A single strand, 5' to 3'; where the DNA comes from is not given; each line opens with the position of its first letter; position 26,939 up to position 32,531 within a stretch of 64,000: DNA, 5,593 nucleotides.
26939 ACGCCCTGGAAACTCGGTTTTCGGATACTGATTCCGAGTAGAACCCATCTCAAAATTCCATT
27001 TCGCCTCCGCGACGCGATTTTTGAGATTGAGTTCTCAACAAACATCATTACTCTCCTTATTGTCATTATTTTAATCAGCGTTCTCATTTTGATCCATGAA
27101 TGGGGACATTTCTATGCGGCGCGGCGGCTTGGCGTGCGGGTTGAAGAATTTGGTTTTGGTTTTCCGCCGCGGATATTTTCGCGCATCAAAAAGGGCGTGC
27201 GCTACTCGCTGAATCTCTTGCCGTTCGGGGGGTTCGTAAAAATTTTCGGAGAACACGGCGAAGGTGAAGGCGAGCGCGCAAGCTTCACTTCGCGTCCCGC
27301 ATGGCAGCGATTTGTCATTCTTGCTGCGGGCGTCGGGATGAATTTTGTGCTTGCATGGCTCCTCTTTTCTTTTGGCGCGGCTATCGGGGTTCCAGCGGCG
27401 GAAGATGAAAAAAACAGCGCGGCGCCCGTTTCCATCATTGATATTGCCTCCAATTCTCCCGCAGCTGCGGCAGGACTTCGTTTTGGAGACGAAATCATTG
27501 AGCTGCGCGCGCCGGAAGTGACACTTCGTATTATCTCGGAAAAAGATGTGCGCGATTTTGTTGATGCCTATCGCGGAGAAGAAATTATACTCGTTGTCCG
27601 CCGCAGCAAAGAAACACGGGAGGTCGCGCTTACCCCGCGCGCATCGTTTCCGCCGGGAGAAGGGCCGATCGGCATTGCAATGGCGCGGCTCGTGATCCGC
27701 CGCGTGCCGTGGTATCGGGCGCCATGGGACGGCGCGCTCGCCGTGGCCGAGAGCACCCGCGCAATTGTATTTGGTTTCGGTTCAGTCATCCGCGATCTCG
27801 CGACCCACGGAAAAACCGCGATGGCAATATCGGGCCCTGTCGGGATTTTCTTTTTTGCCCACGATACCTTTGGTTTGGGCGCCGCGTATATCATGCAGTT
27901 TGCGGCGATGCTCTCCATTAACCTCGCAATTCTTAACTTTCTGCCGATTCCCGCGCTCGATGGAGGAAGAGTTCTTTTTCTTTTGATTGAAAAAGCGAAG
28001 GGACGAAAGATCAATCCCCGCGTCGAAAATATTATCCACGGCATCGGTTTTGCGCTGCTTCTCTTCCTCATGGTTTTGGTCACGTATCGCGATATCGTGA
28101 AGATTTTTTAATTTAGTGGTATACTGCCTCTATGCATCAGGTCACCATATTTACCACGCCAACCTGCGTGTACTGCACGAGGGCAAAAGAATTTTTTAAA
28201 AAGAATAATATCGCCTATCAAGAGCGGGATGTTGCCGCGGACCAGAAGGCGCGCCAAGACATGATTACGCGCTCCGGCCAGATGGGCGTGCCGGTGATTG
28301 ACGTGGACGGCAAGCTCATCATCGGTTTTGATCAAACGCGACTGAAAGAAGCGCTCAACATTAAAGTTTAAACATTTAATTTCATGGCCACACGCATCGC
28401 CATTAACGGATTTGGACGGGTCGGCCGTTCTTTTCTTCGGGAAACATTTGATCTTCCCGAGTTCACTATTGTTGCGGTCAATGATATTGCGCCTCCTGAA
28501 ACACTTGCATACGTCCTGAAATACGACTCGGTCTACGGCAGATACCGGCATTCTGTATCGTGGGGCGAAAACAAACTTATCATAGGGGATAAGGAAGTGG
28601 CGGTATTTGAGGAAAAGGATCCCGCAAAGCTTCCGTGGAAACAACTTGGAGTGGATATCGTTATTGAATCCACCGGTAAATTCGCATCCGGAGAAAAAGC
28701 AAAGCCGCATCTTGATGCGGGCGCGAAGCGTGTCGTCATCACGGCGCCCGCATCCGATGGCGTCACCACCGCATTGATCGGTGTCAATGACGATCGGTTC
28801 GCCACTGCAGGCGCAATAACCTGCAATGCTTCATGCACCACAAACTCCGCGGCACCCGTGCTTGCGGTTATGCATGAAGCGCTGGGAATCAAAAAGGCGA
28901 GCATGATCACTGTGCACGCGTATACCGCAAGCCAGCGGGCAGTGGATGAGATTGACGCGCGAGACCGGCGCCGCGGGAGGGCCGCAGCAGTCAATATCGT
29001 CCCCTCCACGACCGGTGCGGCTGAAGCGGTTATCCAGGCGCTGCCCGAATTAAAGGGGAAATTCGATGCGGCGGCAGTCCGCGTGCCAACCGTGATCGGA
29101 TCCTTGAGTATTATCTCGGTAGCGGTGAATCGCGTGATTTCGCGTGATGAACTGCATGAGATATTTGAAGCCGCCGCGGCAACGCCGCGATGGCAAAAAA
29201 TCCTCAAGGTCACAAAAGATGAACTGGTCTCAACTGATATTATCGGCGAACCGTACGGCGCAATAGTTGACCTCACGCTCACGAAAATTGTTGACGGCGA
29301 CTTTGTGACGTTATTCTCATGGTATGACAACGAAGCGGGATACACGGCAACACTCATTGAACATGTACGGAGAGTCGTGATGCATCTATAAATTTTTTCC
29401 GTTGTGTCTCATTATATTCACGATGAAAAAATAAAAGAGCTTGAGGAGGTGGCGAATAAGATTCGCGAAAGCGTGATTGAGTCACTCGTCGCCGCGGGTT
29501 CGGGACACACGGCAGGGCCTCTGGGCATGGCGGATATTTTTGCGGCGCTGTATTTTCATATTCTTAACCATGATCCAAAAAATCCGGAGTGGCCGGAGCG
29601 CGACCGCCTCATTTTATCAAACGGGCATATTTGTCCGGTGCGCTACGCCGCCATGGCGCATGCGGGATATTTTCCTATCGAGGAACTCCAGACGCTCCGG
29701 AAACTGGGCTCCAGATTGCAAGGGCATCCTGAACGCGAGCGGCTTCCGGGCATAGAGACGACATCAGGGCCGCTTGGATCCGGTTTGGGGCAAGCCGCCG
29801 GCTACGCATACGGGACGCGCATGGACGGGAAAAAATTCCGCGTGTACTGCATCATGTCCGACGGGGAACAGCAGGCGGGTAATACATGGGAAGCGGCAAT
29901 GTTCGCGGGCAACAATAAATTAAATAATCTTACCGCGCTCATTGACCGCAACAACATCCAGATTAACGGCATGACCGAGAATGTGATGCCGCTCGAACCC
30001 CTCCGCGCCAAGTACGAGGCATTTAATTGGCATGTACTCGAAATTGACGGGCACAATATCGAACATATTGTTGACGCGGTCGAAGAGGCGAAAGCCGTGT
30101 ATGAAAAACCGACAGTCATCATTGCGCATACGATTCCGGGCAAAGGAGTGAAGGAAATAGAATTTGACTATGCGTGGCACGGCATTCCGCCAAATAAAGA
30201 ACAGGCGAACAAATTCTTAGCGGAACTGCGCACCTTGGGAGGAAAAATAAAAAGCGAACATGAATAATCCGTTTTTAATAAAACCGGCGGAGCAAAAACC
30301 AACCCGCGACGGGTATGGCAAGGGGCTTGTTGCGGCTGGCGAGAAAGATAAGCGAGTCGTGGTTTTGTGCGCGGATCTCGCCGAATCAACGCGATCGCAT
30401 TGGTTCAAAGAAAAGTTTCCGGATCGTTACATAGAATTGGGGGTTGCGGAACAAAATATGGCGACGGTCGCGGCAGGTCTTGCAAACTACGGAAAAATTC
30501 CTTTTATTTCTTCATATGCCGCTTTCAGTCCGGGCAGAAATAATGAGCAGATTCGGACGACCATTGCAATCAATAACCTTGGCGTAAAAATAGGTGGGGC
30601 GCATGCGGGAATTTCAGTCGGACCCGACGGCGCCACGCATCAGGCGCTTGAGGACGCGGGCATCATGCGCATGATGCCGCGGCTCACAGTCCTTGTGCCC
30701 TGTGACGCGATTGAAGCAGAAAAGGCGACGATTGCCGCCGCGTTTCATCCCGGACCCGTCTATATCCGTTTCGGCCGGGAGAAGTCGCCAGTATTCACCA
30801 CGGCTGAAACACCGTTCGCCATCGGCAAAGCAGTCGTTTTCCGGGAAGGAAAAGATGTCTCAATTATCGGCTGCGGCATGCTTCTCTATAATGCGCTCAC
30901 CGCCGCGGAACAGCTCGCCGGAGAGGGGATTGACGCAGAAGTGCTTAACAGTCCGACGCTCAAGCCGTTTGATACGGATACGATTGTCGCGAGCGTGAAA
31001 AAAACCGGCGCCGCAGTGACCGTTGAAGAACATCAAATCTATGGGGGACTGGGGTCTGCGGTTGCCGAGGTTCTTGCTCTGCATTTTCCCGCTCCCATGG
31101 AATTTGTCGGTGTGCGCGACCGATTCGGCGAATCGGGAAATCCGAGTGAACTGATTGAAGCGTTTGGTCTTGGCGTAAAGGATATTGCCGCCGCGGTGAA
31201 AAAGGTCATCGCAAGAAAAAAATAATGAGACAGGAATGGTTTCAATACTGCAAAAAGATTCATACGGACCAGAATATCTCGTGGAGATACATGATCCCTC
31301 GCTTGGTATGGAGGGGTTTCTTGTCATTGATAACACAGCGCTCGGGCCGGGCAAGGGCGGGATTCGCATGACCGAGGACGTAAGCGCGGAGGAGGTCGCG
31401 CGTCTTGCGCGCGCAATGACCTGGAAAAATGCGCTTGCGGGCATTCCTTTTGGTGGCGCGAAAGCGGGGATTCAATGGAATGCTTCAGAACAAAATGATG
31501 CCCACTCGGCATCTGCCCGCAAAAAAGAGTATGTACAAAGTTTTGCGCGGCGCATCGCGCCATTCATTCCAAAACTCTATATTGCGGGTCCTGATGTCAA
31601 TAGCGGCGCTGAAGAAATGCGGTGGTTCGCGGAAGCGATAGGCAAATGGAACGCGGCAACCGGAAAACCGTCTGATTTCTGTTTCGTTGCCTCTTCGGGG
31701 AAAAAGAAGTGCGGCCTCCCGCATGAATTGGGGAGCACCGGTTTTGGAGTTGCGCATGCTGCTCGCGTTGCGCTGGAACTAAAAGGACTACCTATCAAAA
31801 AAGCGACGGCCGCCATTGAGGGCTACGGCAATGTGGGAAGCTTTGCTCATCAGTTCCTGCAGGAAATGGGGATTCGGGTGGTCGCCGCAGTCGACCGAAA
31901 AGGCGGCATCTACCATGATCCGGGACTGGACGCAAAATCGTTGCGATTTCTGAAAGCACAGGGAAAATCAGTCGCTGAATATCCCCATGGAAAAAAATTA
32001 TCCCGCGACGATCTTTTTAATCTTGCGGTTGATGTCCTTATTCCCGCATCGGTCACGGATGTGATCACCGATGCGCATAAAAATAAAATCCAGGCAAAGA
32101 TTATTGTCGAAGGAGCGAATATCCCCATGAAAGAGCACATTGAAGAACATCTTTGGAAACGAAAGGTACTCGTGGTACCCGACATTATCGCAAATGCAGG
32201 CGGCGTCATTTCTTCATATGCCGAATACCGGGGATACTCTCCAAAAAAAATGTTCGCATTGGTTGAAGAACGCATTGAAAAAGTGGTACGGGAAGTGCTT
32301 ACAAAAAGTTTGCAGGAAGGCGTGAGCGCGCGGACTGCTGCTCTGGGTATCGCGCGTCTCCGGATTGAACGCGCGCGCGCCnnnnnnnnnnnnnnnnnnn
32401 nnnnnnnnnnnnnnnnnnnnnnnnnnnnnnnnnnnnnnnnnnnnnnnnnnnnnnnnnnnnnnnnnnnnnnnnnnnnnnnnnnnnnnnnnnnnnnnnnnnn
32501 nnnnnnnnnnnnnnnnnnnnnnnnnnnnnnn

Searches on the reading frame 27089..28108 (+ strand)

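Call 66: search_protein_families(library=pfam, proteins=[window:27089-28108:+], max_evalue=0.00001)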
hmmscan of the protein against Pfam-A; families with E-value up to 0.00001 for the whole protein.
window:27089-28108:+ (340 aa): 2 families
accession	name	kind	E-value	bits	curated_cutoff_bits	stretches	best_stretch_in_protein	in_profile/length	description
PF02163.28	Peptidase_M50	-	4e-52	177.2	27.2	1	2-327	12-221/221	Peptidase family M50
PF04495.20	GRASP55_65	-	6.1e-08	33.5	27.7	1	111-207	42-136/138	GRASP55/65 PDZ-like domain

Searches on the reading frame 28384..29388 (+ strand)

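Call 66: search_protein_families(library=pfam, proteins=[window:28384-29388:+], max_evalue=0.00001)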
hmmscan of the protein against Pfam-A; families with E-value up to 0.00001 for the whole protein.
window:28384-29388:+ (335 aa): 2 families
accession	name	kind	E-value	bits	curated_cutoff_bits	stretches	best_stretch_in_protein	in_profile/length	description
PF02800.25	Gp_dh_C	-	6.6e-47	159.4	24.4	1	157-314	2-158/158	Glyceraldehyde 3-phosphate dehydrogenase, C-terminal domain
PF00044.30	Gp_dh_N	-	6.7e-38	129.5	31.7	1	4-102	2-100/101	Glyceraldehyde 3-phosphate dehydrogenase, NAD binding domain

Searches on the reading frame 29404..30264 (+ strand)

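Call 80: search_protein_families(library=pfam, proteins=[window:29404-30264:+], max_evalue=0.00001)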
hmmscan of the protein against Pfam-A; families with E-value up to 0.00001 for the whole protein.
window:29404-30264:+ (287 aa): 2 families
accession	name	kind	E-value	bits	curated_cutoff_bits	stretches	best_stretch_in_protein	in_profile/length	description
PF00456.26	Transketolase_N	-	1e-62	212.5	22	1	15-267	4-267/334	Transketolase, thiamine diphosphate binding domain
PF13292.11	DXP_synthase_N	-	3.1e-13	50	21.2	1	9-187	14-175/274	1-deoxy-D-xylulose-5-phosphate synthase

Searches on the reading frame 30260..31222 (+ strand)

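Call 80: search_protein_families(library=pfam, proteins=[window:30260-31222:+], max_evalue=0.00001)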
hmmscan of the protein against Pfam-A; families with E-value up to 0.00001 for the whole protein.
window:30260-31222:+ (321 aa): 3 families
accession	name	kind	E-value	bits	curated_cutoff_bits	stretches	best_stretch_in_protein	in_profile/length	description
PF02779.29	Transket_pyr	-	1.5e-40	139.2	27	1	14-175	4-171/174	Transketolase, pyrimidine binding domain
PF02780.25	Transketolase_C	-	3.6e-34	117.8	25.9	1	189-309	1-124/124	Transketolase, C-terminal domain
PF22613.1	Transketolase_C_1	-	7.8e-07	29.7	27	1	197-304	11-112/113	Transketolase-like TK C-terminal domain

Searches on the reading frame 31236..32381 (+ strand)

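Call 80: search_protein_families(library=pfam, proteins=[window:31236-32381:+], max_evalue=0.00001)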
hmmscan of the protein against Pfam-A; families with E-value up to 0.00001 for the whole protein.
window:31236-32381:+ (382 aa): 2 families
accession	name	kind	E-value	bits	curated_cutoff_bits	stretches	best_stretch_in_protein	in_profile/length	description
PF00208.27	ELFV_dehydrog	-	5.5e-48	164.2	23.4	1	163-380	5-236/241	Glutamate/Leucine/Phenylalanine/Valine dehydrogenase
PF02812.23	ELFV_dehydrog_N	-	7e-28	97.4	25.3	1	25-134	21-126/129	Glu/Leu/Phe/Val dehydrogenase, dimerisation domain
